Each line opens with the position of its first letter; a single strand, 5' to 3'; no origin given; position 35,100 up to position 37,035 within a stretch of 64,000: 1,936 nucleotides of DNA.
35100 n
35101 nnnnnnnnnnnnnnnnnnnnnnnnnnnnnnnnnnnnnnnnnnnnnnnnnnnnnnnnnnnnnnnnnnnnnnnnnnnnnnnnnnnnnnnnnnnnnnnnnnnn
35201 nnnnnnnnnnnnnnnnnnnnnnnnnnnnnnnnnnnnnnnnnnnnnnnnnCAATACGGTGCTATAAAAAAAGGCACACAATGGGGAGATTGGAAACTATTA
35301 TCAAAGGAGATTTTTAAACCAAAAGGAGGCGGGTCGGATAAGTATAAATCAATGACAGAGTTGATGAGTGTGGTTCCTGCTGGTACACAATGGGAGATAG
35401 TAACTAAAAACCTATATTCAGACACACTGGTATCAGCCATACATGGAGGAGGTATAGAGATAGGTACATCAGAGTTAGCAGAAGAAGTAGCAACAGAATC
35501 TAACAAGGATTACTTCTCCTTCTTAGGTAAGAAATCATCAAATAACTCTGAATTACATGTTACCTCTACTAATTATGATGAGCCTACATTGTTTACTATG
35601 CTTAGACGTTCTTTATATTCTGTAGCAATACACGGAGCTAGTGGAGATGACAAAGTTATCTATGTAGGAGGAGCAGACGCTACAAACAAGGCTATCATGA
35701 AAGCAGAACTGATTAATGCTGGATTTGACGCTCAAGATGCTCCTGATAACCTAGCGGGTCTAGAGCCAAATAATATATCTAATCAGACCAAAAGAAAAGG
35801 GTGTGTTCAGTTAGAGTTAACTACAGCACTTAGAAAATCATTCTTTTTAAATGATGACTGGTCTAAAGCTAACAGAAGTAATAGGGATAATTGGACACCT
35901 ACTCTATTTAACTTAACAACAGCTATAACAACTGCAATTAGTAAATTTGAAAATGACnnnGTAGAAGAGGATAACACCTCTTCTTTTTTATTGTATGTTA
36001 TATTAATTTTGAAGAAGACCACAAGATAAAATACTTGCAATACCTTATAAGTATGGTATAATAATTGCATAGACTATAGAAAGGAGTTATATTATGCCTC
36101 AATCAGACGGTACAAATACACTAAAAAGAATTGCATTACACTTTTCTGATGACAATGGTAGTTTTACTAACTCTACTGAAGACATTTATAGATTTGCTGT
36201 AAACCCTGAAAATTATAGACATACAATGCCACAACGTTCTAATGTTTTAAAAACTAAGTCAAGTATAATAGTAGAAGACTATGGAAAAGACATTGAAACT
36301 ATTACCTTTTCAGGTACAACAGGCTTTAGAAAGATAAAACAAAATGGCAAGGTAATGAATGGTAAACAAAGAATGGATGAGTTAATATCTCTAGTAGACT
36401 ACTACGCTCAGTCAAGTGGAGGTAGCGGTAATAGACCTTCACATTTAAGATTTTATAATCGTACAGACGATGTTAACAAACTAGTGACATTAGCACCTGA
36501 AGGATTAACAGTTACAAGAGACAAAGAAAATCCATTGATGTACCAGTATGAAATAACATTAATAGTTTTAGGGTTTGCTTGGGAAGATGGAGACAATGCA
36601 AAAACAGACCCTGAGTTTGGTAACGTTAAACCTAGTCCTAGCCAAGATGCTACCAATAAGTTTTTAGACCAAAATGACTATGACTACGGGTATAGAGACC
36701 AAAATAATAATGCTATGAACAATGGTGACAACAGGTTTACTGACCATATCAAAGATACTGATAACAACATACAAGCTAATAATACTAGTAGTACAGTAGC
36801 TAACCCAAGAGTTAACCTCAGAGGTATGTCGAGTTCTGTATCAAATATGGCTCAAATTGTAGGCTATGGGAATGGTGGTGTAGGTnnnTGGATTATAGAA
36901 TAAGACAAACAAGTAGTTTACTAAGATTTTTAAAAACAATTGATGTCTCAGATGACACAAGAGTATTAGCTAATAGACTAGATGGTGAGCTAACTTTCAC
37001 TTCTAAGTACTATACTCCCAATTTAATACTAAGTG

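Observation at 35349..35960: Tail protein ends in a poly-gamma-glutamate hydrolase (PghP)-like domain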

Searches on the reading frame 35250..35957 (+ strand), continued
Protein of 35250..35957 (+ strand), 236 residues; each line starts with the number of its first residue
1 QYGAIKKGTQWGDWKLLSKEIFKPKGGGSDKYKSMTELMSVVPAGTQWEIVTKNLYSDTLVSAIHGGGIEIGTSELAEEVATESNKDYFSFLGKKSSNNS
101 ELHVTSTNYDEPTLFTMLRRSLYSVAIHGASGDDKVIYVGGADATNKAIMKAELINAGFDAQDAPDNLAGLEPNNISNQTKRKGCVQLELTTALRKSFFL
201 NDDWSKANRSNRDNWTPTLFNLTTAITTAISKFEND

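Call 101: get_annotated_region(hit=H23, flank=5000)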
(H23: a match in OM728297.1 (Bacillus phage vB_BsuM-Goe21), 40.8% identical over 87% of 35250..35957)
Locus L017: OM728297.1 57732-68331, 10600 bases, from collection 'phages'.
description: Bacillus phage vB_BsuM-Goe21, complete genome.
organism: Bacillus phage vB_BsuM-Goe21 (NCBI taxid 3026978)
taxonomy: Viruses; Duplodnaviria; Heunggongvirae; Uroviricota; Caudoviricetes; Takahashivirus
host: Bacillus subtilis; source: sewage; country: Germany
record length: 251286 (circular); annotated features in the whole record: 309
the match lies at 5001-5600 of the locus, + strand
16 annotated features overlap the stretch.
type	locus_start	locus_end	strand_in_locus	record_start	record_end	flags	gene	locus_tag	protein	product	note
CDS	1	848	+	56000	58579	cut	-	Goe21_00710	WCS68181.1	hypothetical protein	-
CDS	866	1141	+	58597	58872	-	-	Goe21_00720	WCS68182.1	hypothetical protein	-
CDS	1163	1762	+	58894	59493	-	-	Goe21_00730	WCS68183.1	hypothetical protein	-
CDS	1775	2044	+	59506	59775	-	-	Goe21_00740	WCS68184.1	hypothetical protein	-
CDS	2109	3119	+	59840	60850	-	-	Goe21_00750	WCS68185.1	hypothetical protein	-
CDS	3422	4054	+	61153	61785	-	-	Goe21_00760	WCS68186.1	hypothetical protein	-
CDS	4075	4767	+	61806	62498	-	-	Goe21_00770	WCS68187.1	hypothetical protein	-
CDS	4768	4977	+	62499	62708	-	-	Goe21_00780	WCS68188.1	hypothetical protein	-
CDS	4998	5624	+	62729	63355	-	-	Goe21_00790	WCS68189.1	hypothetical protein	UPF0714 protein YmaC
CDS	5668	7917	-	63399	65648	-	-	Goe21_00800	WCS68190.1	hypothetical protein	-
CDS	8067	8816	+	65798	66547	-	-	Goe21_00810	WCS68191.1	hypothetical protein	-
CDS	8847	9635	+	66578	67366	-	-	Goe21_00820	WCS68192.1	hypothetical protein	-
CDS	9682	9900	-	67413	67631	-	-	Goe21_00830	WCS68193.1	hypothetical protein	-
CDS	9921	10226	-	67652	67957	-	-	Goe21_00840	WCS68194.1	hypothetical protein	-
CDS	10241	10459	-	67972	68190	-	-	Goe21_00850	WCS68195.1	hypothetical protein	-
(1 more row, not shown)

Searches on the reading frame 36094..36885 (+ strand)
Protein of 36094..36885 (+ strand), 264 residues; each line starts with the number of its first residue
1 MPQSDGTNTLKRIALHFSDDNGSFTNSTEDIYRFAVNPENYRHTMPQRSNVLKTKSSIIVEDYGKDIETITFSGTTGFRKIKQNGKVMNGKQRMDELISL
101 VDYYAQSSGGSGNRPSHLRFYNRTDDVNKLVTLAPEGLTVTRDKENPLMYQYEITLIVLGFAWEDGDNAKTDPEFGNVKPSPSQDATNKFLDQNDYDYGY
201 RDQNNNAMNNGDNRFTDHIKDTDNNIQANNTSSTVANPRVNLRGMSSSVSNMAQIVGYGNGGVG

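Call 3: search_protein_families(library=pfam, proteins=[window:36094-36885:+], max_evalue=1)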
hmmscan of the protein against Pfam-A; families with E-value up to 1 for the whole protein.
window:36094-36885:+ (264 aa): 1 family
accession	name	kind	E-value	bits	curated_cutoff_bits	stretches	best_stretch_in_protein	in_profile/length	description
PF23980.1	Phage_tail_tube_init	-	6.9e-76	255.7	27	1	1-263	1-256/258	Putative phage tail tube initiator protein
